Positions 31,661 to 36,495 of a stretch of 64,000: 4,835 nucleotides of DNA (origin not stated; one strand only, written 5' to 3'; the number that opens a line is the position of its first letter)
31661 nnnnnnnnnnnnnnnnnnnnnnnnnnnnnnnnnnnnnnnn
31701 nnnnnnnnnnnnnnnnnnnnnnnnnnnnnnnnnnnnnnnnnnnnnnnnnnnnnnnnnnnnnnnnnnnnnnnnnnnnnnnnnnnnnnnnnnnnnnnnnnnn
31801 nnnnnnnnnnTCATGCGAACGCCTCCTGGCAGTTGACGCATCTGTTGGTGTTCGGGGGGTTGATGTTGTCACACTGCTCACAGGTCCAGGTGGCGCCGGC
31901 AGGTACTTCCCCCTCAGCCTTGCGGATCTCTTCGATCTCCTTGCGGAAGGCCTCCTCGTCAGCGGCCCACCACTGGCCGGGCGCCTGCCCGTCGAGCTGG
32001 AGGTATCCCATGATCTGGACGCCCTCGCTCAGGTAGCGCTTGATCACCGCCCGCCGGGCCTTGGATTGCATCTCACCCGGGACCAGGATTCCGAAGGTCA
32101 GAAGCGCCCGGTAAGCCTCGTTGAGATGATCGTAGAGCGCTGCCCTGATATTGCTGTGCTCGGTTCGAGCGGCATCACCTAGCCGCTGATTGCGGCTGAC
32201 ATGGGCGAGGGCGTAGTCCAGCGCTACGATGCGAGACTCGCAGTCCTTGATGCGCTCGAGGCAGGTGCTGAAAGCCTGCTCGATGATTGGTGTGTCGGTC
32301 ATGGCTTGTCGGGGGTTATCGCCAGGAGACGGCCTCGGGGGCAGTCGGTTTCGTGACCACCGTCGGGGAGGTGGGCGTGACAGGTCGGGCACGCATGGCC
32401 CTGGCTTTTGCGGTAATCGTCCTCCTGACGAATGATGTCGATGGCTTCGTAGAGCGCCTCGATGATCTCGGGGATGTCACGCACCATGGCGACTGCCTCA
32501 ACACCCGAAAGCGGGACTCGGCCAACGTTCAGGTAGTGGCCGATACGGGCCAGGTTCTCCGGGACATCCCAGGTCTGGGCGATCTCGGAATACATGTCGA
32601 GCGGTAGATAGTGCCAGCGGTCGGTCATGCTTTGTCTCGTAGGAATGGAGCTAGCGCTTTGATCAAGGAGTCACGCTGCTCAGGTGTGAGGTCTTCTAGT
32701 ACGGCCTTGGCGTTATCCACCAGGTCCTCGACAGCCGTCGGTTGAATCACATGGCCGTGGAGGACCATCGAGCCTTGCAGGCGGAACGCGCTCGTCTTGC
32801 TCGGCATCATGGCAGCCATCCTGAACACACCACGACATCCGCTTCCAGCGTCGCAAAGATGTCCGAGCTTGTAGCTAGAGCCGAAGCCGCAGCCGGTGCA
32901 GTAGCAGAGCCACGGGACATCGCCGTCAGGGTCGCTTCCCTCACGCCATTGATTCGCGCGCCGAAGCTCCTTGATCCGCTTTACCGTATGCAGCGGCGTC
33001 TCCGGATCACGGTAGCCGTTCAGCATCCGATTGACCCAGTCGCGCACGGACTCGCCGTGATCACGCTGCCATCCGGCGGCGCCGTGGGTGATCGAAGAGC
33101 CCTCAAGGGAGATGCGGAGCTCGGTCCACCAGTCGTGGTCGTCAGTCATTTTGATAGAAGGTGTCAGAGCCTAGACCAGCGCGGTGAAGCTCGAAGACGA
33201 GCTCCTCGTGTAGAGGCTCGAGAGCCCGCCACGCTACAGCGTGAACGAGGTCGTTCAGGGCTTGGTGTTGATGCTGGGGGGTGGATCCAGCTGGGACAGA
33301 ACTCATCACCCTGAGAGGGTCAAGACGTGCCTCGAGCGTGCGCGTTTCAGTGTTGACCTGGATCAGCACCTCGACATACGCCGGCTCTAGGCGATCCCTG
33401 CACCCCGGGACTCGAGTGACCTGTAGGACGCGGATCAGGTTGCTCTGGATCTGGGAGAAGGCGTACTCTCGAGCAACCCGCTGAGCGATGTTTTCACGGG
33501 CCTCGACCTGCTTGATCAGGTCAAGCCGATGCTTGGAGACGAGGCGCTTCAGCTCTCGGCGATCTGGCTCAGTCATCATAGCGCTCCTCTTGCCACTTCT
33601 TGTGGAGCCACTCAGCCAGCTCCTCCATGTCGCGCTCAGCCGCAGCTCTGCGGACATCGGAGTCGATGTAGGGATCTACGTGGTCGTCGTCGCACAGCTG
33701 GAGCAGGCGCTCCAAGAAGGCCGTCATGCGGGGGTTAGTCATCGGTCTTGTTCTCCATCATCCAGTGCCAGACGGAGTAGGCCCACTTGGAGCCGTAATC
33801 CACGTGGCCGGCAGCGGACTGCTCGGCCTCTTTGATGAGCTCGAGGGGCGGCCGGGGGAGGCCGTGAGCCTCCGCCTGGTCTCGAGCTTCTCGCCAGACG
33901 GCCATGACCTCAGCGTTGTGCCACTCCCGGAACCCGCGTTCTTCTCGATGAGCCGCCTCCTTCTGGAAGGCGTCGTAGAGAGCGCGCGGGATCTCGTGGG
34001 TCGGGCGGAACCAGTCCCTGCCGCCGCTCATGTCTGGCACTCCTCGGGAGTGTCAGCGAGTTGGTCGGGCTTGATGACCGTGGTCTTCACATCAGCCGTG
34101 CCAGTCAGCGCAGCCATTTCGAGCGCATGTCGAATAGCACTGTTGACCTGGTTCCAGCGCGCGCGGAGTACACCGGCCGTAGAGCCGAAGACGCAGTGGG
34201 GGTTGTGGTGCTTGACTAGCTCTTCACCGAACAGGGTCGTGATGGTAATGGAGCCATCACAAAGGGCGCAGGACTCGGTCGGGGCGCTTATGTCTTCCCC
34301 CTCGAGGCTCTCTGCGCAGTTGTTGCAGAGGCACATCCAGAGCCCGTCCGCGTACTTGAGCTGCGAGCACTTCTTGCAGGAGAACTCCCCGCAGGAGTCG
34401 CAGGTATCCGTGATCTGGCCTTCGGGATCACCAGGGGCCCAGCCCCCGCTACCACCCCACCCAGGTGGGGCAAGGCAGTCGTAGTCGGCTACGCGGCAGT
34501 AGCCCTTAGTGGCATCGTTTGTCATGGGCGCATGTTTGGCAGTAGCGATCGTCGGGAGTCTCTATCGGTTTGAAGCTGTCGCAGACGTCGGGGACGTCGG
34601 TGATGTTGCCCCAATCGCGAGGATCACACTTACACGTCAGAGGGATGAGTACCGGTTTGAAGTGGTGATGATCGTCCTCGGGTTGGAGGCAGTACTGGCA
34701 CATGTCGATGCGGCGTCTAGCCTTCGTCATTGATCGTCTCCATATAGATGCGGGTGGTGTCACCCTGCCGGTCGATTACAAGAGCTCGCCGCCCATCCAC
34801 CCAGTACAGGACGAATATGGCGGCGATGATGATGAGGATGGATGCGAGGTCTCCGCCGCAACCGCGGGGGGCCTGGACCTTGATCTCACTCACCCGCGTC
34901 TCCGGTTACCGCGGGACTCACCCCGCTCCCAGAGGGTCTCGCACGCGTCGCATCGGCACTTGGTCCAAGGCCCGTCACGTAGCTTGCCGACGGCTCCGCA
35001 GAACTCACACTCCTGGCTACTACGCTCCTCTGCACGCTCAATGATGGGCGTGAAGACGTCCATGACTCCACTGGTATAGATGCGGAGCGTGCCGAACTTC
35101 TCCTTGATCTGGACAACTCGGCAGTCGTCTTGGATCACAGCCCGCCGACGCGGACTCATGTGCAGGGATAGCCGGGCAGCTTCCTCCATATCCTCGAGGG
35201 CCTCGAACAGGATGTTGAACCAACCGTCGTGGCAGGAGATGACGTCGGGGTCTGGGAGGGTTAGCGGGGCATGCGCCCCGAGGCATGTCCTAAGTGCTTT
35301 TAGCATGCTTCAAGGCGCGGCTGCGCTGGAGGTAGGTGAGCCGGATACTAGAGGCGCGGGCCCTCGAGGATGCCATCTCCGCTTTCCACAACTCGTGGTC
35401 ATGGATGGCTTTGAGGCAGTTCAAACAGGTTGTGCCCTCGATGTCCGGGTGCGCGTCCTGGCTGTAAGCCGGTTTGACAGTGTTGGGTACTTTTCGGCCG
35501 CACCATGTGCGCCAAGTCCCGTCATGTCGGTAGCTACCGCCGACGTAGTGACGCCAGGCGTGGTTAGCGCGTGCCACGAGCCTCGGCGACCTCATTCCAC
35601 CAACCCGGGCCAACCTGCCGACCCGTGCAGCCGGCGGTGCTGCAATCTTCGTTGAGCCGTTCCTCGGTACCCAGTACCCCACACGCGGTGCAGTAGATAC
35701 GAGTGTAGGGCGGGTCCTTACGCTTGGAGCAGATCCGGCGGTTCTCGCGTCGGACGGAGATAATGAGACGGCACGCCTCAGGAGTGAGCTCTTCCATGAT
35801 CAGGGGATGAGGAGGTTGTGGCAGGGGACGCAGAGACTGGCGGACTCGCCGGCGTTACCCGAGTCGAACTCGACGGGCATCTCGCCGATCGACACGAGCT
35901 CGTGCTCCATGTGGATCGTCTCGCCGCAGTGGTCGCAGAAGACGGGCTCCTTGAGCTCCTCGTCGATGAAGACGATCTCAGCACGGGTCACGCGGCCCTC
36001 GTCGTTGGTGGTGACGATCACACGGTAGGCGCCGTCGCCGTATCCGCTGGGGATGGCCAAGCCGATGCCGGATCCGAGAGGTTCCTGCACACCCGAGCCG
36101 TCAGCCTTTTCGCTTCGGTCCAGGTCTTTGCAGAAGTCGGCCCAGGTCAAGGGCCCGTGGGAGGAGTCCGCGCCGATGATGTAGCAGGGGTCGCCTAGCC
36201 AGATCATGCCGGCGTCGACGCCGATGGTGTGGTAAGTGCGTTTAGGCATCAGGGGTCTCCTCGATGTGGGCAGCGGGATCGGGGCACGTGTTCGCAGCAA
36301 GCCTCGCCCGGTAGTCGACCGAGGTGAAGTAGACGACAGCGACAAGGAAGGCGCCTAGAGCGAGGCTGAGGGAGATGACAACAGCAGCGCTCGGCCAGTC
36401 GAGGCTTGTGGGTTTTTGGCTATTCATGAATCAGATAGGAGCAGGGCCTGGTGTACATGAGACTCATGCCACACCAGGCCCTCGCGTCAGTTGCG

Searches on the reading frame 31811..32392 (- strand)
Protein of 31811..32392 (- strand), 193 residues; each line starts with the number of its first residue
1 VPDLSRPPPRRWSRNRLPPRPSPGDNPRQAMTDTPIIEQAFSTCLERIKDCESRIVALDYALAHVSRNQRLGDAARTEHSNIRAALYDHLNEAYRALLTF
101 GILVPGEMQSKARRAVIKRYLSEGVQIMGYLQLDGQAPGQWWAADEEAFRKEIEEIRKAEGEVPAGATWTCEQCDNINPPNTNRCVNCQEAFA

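Call 14: search_protein_families(library=pfam, proteins=[window:31811-32392:-], max_evalue=0.01)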
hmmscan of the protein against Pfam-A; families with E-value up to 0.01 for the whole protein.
window:31811-32392:- (193 aa): 1 family
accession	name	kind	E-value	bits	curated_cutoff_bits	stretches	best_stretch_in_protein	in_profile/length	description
PF00641.23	Zn_ribbon_RanBP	-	8.3e-05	22.2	27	1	165-189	2-25/30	Zn-finger in Ran binding protein and others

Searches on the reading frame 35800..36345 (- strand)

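Call 14: search_protein_families(library=pfam, proteins=[window:35800-36345:-], max_evalue=0.01)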
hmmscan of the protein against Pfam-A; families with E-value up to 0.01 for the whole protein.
window:35800-36345:- (181 aa): 2 families
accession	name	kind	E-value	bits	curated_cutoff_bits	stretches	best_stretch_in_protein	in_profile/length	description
PF14025.11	DUF4241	-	0.0019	18.8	27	1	86-121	151-186/189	Protein of unknown function (DUF4241)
PF00130.28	C1_1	-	0.0065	16.7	26.5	0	126-146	3-23/53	Phorbol esters/diacylglycerol binding domain (C1 domain)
